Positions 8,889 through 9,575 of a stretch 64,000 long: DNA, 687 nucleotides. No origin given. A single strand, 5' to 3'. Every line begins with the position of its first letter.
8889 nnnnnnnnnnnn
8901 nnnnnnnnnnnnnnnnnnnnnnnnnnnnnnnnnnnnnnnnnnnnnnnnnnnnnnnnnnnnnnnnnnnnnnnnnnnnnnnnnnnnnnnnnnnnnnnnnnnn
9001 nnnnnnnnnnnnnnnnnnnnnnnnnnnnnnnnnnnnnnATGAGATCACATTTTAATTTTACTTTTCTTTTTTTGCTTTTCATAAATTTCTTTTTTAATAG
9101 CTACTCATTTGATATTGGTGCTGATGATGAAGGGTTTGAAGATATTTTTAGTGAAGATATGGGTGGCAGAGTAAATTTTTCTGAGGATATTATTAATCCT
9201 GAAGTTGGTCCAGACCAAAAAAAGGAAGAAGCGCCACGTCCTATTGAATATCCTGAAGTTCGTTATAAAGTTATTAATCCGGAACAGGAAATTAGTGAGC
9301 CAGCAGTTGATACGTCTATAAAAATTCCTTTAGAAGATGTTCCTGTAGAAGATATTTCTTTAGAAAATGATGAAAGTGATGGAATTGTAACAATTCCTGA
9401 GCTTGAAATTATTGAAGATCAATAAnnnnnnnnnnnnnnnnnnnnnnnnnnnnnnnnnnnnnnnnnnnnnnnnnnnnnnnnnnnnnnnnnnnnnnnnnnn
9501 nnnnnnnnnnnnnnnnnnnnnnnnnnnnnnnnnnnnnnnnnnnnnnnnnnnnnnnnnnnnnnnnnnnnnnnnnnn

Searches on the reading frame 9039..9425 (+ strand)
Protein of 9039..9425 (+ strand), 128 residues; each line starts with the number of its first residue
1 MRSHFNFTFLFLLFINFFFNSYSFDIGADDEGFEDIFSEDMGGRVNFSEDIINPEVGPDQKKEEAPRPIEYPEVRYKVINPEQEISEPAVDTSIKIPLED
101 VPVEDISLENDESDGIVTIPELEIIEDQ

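Call 9: search_protein_families(library=pfam, proteins=[window:9039-9425:+], max_evalue=0.01)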
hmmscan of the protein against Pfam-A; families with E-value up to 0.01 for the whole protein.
window:9039-9425:+ (128 aa): 0 families

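Call 12: find_homologous_proteins(query=window:9039-9425:+, max_evalue=0.001)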
Query window:9039-9425:+ (128 aa): 1 proteins with E <= 0.001 among 6 candidates.
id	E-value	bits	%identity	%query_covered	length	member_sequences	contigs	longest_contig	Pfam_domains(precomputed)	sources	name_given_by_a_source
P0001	5.4e-76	271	100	100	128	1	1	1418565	-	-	-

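Call 62: search_protein_representatives(protein=window:9039-9425:+)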
Query: 128 residues. Proteins with E-value up to 0.001 (for the whole library): 2; up to 1e-10: 1; up to 1e-30: 1. The best 2 are listed.
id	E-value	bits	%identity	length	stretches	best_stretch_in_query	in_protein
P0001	1.7e-76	270.9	100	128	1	1-128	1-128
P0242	3.0e-04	37.4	44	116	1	1-91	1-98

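Call 64: find_encoding_contigs(protein=P0242, flank=6000, max_places=2)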
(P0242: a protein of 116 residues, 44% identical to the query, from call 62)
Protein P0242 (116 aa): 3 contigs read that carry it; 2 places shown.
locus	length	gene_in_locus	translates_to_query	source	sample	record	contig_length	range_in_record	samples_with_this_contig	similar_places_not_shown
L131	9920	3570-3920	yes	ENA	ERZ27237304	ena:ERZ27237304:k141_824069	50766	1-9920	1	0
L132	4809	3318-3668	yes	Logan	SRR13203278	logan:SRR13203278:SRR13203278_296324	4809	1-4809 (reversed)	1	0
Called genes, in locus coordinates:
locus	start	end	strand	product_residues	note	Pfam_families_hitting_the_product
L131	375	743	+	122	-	PF00903:Glyoxalase, PF12681:Glyoxalase_2 (weak)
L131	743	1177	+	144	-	PF01878:EVE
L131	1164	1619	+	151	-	PF22381:Staph_reg_Sar_Rot (weak), PF01047:MarR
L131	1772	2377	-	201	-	-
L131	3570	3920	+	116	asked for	-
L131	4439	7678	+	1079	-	PF05048:NosD (faint), PF13229:Beta_helix, PF00400:WD40 (faint), PF12894:ANAPC4_WD40 (faint), PF23414:Beta-prop_EML_2 (faint), PF24807:WD40_CDC20-Fz (faint), PF23381:Beta-prop_IFT122_1st, PF25174:Beta-prop_THOC3 (weak), +1 more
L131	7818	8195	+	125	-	-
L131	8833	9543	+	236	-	PF00386:C1q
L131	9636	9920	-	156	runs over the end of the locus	-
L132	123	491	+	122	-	PF00903:Glyoxalase, PF12681:Glyoxalase_2 (weak)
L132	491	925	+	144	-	PF01878:EVE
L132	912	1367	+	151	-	PF22381:Staph_reg_Sar_Rot (weak), PF01047:MarR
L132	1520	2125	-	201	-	-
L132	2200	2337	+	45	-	PF13408:Zn_ribbon_recom (weak)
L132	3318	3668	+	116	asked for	-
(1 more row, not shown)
